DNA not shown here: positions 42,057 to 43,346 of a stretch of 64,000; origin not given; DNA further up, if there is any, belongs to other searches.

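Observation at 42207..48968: Paralogous Pol-beta-type nucleotidyltransferases ~5 kb apart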

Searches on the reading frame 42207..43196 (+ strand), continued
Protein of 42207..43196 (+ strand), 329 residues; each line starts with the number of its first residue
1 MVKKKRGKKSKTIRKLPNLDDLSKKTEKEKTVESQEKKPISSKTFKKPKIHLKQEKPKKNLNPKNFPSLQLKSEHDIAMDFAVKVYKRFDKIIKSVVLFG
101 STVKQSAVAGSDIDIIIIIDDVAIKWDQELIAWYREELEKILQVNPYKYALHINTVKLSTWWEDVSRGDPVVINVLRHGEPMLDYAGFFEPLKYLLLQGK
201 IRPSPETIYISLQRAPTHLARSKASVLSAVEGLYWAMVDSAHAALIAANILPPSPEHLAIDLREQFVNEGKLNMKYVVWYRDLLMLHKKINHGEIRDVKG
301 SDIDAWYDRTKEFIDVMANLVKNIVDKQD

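Call 56: find_homologous_proteins(query=A5, max_evalue=0.00001)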
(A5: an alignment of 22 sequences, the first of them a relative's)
Query A5 (22 sequences) (261 aa, profile of the alignment): 1376 proteins with E <= 0.00001 among 8000 candidates; the best 120 are listed.
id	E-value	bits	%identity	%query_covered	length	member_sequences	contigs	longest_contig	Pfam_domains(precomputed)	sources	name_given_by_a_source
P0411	5.1e-103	362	36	91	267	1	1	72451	PF18765.8,PF01909.30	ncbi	-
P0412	1.1e-102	361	36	91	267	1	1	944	PF18765.8,PF01909.30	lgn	-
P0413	2.7e-102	360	35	98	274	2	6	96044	PF18765.8,PF01909.30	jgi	-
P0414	2.9e-102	360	40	71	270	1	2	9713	PF18765.8,PF01909.30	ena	-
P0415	3.1e-102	360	36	93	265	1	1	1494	PF18765.8,PF01909.30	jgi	jgi:predicted nucleotidyltransferase/uncharacterized protein (UPF0332 family)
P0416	3.9e-102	359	35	98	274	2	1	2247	PF18765.8,PF01909.30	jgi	jgi:predicted nucleotidyltransferase/uncharacterized protein (UPF0332 family)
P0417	3.9e-102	359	37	85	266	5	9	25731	PF18765.8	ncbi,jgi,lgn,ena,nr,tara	ncbi:MAG: nucleotidyltransferase domain-containing protein [Candidatus Woesearchaeota archaeon]|jgi:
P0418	6.8e-102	358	35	94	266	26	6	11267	PF18765.8,PF01909.30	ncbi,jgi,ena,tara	jgi:predicted nucleotidyltransferase/uncharacterized protein (UPF0332 family)|tara:strand:+ start:67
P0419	8.6e-102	358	38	91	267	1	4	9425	PF18765.8,PF01909.30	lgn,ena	-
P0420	1.4e-101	357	34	91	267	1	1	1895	PF18765.8,PF01909.30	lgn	-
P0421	1.5e-101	357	35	92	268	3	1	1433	PF18765.8,PF01909.30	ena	-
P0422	1.6e-101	357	37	90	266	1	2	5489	PF18765.8,PF01909.30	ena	-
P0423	2.3e-101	357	35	85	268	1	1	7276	PF18765.8,PF01909.30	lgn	-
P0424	2.7e-101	357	37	91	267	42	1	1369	PF18765.8,PF01909.30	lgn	-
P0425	2.7e-101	357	35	90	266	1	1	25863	PF18765.8,PF01909.30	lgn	-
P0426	4.1e-101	356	37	94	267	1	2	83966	PF18765.8,PF01909.30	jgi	-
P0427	4.2e-101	356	35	94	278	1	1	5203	PF18765.8,PF01909.30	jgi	-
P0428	4.2e-101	356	33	94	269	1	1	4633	PF18765.8,PF01909.30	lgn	-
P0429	4.5e-101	356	38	85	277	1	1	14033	PF18765.8,PF01909.30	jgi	-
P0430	5.1e-101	356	34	96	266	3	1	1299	PF18765.8,PF01909.30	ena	-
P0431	5.3e-101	356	37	92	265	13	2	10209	PF01909.30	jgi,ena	-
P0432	5.5e-101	356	34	92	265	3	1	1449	PF18765.8,PF01909.30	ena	-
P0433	6.6e-101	355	36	93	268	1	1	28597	PF18765.8,PF01909.30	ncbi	-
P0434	7.4e-101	355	36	91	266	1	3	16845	PF18765.8,PF01909.30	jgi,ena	-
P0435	7.4e-101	355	36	99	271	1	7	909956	PF18765.8,PF01909.30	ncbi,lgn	ncbi:MAG: nucleotidyltransferase domain-containing protein [Candidatus Woesearchaeota archaeon]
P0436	8.7e-101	355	34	92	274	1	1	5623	PF18765.8,PF01909.30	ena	-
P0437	9.5e-101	355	37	91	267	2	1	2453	PF18765.8,PF01909.30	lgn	-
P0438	1.0e-100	355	35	92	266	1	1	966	PF18765.8,PF01909.30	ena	-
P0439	1.1e-100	355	34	92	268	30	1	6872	PF18765.8,PF01909.30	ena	-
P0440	1.2e-100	354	34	90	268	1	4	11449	PF18765.8,PF01909.30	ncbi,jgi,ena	-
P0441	1.4e-100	354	34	94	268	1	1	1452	PF18765.8,PF01909.30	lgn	-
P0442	1.4e-100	354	34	91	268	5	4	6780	PF01909.30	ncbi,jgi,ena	-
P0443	1.9e-100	354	36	92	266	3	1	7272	PF18765.8,PF01909.30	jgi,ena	-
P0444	2.5e-100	353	36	89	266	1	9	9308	PF18765.8,PF01909.30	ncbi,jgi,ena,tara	jgi:predicted nucleotidyltransferase/uncharacterized protein (UPF0332 family)|tara:strand:- start:42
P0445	2.6e-100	353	33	92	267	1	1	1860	PF18765.8,PF01909.30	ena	-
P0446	2.6e-100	353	42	90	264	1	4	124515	PF18765.8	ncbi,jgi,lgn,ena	-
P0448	3.1e-100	353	32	96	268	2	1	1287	PF18765.8,PF01909.30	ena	-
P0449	3.2e-100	353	34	97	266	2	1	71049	PF18765.8,PF01909.30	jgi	jgi:uncharacterized protein (UPF0332 family)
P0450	3.4e-100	353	35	92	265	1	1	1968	PF18765.8,PF01909.30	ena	-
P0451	4.8e-100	352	35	89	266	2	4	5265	PF18765.8,PF01909.30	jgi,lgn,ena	-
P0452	4.8e-100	352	34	92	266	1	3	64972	PF18765.8,PF01909.30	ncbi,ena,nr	ncbi:MAG: nucleotidyltransferase domain-containing protein [Nanoarchaeota archaeon]|nr:nucleotidyltr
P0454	5.1e-100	352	38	89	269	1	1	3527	PF18765.8,PF01909.30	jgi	jgi:predicted nucleotidyltransferase/uncharacterized protein (UPF0332 family)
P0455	5.2e-100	352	37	92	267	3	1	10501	PF18765.8,PF01909.30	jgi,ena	jgi:predicted nucleotidyltransferase/uncharacterized protein (UPF0332 family)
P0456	5.4e-100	352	34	93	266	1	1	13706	PF18765.8,PF01909.30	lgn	-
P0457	5.4e-100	352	35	89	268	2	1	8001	PF18765.8,PF01909.30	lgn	-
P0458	5.5e-100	352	34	91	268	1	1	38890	PF18765.8,PF01909.30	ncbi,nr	ncbi:nucleotidyltransferase domain-containing protein [Candidatus Woesearchaeota archaeon]|nr:nucleo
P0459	5.6e-100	352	34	92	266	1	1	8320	PF18765.8,PF01909.30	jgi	-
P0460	6.5e-100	352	34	94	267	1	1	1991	PF18765.8,PF01909.30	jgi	-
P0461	6.8e-100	352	33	90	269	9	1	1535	PF18765.8,PF01909.30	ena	-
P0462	7.3e-100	352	33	92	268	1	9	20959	PF18765.8,PF01909.30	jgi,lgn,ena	-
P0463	7.4e-100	352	37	91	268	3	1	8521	PF18765.8,PF01909.30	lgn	-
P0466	8.0e-100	352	35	94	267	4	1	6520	PF18765.8,PF01909.30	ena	-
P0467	8.0e-100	352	34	96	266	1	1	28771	PF18765.8,PF01909.30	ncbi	ncbi:MAG: nucleotidyltransferase domain-containing protein [Nanoarchaeota archaeon]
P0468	8.6e-100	352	39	98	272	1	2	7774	PF01909.30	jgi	jgi:predicted nucleotidyltransferase/uncharacterized protein (UPF0332 family)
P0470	1.2e-99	351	33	93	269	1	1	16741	PF18765.8,PF01909.30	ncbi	-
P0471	1.2e-99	351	36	91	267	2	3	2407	PF18765.8,PF01909.30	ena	-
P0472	1.2e-99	351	33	91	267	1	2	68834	PF18765.8,PF01909.30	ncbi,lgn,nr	ncbi:nucleotidyltransferase domain-containing protein [Candidatus Woesearchaeota archaeon]|nr:nucleo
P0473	1.3e-99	351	37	91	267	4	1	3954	PF18765.8,PF01909.30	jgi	jgi:predicted nucleotidyltransferase/uncharacterized protein (UPF0332 family)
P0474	1.3e-99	351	34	95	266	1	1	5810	PF18765.8,PF01909.30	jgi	jgi:predicted nucleotidyltransferase/uncharacterized protein (UPF0332 family)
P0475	1.3e-99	351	35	98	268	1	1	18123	PF18765.8,PF01909.30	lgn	-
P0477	1.4e-99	351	35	93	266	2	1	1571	PF18765.8,PF01909.30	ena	-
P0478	1.4e-99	351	36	91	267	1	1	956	PF18765.8,PF01909.30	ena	-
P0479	1.5e-99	351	38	91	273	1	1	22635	PF18765.8,PF01909.30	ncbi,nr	ncbi:nucleotidyltransferase domain-containing protein [Candidatus Woesearchaeota archaeon]|nr:nucleo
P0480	1.5e-99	351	35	90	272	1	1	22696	PF18765.8,PF01909.30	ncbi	ncbi:MAG: nucleotidyltransferase domain-containing protein [Candidatus Woesearchaeota archaeon]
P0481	1.6e-99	351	33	91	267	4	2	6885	PF18765.8,PF01909.30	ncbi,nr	ncbi:MAG: nucleotidyltransferase domain-containing protein [Nanoarchaeota archaeon]|nr:nucleotidyltr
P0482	1.7e-99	351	35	93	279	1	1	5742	PF18765.8,PF01909.30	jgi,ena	-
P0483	1.8e-99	351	36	91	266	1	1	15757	PF01909.30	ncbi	-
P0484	1.8e-99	351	35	97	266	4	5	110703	PF18765.8,PF01909.30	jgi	-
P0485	1.9e-99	350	38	91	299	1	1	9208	PF18765.8,PF01909.30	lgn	-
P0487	2.2e-99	350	36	96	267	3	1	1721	PF18765.8,PF01909.30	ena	-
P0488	2.4e-99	350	32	98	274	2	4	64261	PF01909.30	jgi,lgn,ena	-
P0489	2.4e-99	350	35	94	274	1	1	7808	PF01909.30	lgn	-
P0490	2.4e-99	350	33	92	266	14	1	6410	PF18765.8,PF01909.30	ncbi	-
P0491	2.4e-99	350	37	70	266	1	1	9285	PF18765.8,PF01909.30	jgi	-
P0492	2.6e-99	350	37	85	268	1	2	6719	PF18765.8,PF01909.30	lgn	-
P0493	2.7e-99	350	36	92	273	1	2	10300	PF18765.8,PF01909.30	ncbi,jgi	-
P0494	3.0e-99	350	32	94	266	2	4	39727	PF18765.8,PF01909.30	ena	-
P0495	3.3e-99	350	33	92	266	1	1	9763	PF18765.8,PF01909.30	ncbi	-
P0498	4.3e-99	349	36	94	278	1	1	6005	PF18765.8,PF01909.30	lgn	-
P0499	4.3e-99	349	36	91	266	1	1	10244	PF18765.8,PF01909.30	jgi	jgi:predicted nucleotidyltransferase/uncharacterized protein (UPF0332 family)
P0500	4.4e-99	349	35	84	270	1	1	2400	PF18765.8,PF01909.30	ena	-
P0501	5.1e-99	349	34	95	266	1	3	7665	PF18765.8,PF01909.30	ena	-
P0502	5.3e-99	349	36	90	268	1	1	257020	PF18765.8,PF01909.30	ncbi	-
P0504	5.7e-99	349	33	90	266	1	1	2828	PF18765.8,PF01909.30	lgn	-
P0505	5.8e-99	349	38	90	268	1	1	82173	PF01909.30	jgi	jgi:predicted nucleotidyltransferase/uncharacterized protein (UPF0332 family)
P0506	5.8e-99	349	32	94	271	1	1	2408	PF18765.8,PF01909.30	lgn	-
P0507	6.9e-99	349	31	95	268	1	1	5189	PF01909.30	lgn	-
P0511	8.1e-99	348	34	94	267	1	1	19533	PF18765.8,PF01909.30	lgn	-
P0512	8.4e-99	348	36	85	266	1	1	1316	PF18765.8,PF01909.30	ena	-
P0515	9.9e-99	348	34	99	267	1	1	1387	PF18765.8,PF01909.30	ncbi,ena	ncbi:MAG: nucleotidyltransferase domain-containing protein [Nanoarchaeota archaeon]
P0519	1.4e-98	348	34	92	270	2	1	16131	PF18765.8,PF01909.30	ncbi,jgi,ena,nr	ncbi:MAG TPA: nucleotidyltransferase domain-containing protein [Candidatus Binatia bacterium]|nr:nuc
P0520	1.6e-98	347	34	93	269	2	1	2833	PF18765.8,PF01909.30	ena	-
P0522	1.7e-98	347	35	96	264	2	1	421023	PF18765.8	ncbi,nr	ncbi:hypothetical protein C4573_06715 [Candidatus Woesearchaeota archaeon]|nr:MAG: hypothetical prot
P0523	1.8e-98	347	38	97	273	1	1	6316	PF18765.8,PF01909.30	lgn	-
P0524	1.9e-98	347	34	90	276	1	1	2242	PF01909.30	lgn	-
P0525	2.0e-98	347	36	93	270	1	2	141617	PF18765.8,PF01909.30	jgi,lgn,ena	-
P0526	2.0e-98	347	32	95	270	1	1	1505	PF18765.8,PF01909.30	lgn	-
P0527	2.0e-98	347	36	90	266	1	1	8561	PF18765.8,PF01909.30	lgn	-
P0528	2.1e-98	347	34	94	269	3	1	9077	PF01909.30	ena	-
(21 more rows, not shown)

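Call 58: find_encoding_contigs(protein=P0435, flank=8000, max_places=1)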
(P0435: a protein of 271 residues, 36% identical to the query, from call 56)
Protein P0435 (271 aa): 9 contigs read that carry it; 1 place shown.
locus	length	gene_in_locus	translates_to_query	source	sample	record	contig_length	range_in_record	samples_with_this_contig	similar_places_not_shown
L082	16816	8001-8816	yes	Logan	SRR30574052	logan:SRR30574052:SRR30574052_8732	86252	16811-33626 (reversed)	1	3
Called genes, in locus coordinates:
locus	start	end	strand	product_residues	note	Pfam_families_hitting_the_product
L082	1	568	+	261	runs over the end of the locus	PF01261:AP_endonuc_2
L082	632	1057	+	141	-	PF00293:NUDIX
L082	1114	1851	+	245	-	PF06745:ATPase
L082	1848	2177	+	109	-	-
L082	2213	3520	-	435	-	PF00919:UPF0004, PF04055:Radical_SAM, PF18693:TRAM_2 (weak)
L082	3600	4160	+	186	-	PF09335:VTT_dom (weak)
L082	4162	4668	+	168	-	PF01209:Ubie_methyltran, PF13489:Methyltransf_23 (faint), PF13847:Methyltransf_31, PF08241:Methyltransf_11, PF08242:Methyltransf_12 (weak), PF13649:Methyltransf_25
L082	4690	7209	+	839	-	PF02089:Palm_thioest, PF07819:PGAP1 (weak), PF00561:Abhydrolase_1, PF01674:Lipase_2 (weak), PF02450:LCAT (weak), PF06028:DUF915 (weak)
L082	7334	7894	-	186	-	-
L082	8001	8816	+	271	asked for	PF01909:NTP_transf_2, PF18765:Polbeta (weak)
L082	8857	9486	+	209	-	PF02676:TYW3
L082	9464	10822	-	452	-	PF10633:NPCBM_assoc (faint)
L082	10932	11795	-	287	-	PF01694:Rhomboid (faint)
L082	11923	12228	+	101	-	PF01741:MscL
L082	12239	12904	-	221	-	PF01902:Diphthami_syn_2_N, PF28410:Diphthami_syn_2_C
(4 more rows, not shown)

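Call 59: find_encoding_contigs(protein=P0446, flank=8000, max_places=1)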
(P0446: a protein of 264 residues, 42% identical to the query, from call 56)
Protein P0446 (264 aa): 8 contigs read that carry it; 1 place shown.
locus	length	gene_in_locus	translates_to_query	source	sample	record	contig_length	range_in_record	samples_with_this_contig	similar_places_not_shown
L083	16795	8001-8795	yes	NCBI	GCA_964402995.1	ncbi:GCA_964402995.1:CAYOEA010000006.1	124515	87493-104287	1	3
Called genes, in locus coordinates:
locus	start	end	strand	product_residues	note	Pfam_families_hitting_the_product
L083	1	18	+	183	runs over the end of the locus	-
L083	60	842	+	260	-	-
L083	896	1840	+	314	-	PF01544:CorA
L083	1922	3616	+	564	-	PF00999:Na_H_Exchanger, PF02254:TrkA_N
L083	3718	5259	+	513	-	-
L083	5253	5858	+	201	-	-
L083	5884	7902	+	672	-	PF01261:AP_endonuc_2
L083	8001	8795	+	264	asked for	PF18765:Polbeta (weak)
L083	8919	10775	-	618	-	PF05345:He_PIG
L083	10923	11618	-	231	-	-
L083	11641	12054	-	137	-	-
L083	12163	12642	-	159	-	PF01209:Ubie_methyltran (faint), PF02353:CMAS (faint), PF13489:Methyltransf_23 (weak), PF13847:Methyltransf_31, PF08241:Methyltransf_11, PF13649:Methyltransf_25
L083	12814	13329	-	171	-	PF10688:Imp-YgjV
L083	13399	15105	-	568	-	PF02355:SecD_SecF_C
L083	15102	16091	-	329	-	PF02355:SecD_SecF_C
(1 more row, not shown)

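Call 60: find_encoding_contigs(protein=P0522, flank=8000, max_places=1)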
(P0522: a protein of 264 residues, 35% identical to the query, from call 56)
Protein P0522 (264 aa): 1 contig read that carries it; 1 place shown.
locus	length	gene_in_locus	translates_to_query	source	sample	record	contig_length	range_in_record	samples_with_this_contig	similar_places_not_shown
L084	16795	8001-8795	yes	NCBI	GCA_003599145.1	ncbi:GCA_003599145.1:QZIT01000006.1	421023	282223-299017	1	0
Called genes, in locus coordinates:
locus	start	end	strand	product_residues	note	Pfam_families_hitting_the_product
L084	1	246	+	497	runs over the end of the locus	-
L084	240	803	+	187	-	-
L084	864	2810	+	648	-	PF01261:AP_endonuc_2 (weak)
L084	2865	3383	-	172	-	PF00856:SET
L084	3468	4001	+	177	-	-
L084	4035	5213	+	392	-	PF00999:Na_H_Exchanger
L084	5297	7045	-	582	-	PF02789:Peptidase_M17_N, PF00883:Peptidase_M17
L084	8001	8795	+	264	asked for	PF18765:Polbeta (faint)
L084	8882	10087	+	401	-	-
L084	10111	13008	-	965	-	PF04851:ResIII, PF00270:DEAD, PF00271:Helicase_C, PF19306:WHD_Lhr, PF08494:DEAD_assoc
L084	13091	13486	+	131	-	-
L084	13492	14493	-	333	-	-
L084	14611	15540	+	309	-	PF04014:MazE_antitoxin (weak)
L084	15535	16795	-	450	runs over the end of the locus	-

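Call 63: find_encoding_contigs(protein=P0387, flank=8000, max_places=1)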
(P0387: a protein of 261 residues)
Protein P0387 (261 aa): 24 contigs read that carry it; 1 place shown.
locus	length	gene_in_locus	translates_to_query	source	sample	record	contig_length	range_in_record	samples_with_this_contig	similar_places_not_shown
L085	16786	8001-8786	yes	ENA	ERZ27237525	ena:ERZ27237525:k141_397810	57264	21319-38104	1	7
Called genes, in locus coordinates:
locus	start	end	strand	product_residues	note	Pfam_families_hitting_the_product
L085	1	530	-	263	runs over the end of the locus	-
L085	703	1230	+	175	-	-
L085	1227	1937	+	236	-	-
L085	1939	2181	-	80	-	-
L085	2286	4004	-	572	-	PF00037:Fer4 (weak), PF02463:SMC_N (faint), PF00005:ABC_tran, PF00931:NB-ARC (faint), PF13304:AAA_21 (faint), PF00005:ABC_tran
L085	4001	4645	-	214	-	-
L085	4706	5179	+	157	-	PF02629:CoA_binding (weak), PF13380:CoA_binding_2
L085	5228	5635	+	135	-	-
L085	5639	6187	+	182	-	-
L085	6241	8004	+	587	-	PF01261:AP_endonuc_2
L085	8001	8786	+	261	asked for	PF01909:NTP_transf_2, PF18765:Polbeta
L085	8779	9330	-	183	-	PF01988:VIT1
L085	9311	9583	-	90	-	PF02680:DUF211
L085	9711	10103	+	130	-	-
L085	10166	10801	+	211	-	-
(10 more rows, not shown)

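Call 64: find_encoding_contigs(protein=P0502, flank=8000, max_places=1)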
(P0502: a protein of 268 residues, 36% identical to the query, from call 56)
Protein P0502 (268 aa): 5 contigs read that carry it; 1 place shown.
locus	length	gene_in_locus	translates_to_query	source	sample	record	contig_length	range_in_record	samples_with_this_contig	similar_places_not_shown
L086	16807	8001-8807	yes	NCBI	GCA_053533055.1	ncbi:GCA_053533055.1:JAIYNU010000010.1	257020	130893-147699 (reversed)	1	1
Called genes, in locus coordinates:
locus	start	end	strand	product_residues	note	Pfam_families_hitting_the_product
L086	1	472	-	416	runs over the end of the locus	-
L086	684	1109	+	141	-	-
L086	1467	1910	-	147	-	PF00210:Ferritin, PF02915:Rubrerythrin (weak)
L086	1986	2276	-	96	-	-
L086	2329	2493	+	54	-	PF04014:MazE_antitoxin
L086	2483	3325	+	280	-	PF01256:Carb_kinase, PF08543:Phos_pyr_kin (weak)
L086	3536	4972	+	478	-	-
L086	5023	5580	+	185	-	-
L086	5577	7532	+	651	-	PF01261:AP_endonuc_2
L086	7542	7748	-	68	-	-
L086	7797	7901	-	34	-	-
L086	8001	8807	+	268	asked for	PF01909:NTP_transf_2 (weak), PF18765:Polbeta (weak)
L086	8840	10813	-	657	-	PF05345:He_PIG, PF17963:Big_9, PF10633:NPCBM_assoc (faint)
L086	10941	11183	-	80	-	-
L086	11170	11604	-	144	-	-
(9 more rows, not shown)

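Call 65: find_encoding_contigs(protein=P0525, flank=8000, max_places=1)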
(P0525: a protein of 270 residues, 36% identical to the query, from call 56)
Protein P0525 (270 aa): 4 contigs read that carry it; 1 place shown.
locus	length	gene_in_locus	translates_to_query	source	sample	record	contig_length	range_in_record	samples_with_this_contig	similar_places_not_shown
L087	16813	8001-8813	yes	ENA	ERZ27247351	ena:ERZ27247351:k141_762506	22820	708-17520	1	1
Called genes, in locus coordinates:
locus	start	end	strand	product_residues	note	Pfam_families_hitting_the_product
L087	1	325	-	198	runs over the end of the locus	PF11969:DcpS_C, PF01230:HIT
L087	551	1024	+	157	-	-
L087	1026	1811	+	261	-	PF05833:NFACT_N, PF05670:NFACT-R_1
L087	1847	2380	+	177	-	-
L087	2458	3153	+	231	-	PF02683:DsbD_TM (weak), PF11139:SfLAP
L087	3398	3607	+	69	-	PF01985:CRS1_YhbY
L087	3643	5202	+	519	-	-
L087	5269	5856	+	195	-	-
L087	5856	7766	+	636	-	PF01261:AP_endonuc_2 (weak)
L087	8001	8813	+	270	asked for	PF01909:NTP_transf_2 (weak), PF18765:Polbeta (weak)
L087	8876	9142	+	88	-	PF13376:OmdA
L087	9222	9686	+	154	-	-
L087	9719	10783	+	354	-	PF00817:IMS, PF11799:IMS_C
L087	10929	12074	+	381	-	PF04894:Nre_N, PF04895:Nre_C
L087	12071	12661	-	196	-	PF04013:Methyltrn_RNA_2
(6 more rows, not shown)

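Call 76: find_encoding_contigs(protein=P0253, flank=7000, max_places=1)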
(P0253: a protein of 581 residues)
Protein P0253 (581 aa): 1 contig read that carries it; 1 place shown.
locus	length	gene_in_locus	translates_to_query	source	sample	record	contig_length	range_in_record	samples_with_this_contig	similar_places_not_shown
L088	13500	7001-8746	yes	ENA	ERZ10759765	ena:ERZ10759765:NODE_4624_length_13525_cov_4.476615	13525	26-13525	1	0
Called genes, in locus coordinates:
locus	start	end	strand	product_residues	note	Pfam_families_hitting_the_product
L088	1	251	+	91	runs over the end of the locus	?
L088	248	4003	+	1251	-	-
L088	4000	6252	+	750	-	-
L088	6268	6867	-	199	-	-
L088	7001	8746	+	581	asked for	PF01909:NTP_transf_2, PF18765:Polbeta (weak)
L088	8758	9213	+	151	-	PF00571:CBS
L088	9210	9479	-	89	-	PF13656:RNA_pol_L_2, PF01193:RNA_pol_L (weak)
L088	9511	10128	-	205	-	PF03602:Cons_hypoth95, PF05175:MTS, PF06325:PrmA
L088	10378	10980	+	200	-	-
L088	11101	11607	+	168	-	PF08279:HTH_11 (faint)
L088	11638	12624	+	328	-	-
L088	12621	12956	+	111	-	PF03551:PadR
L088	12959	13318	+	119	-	-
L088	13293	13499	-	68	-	?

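Call 77: find_encoding_contigs(protein=P0286, flank=7000, max_places=1)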
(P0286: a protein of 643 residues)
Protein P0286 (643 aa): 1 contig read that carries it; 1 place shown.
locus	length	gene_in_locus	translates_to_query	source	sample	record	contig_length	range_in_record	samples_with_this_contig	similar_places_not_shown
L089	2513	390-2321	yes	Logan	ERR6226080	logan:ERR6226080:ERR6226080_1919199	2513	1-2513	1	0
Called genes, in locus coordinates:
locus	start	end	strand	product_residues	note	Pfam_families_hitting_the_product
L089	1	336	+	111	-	?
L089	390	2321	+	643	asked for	PF01909:NTP_transf_2 (weak)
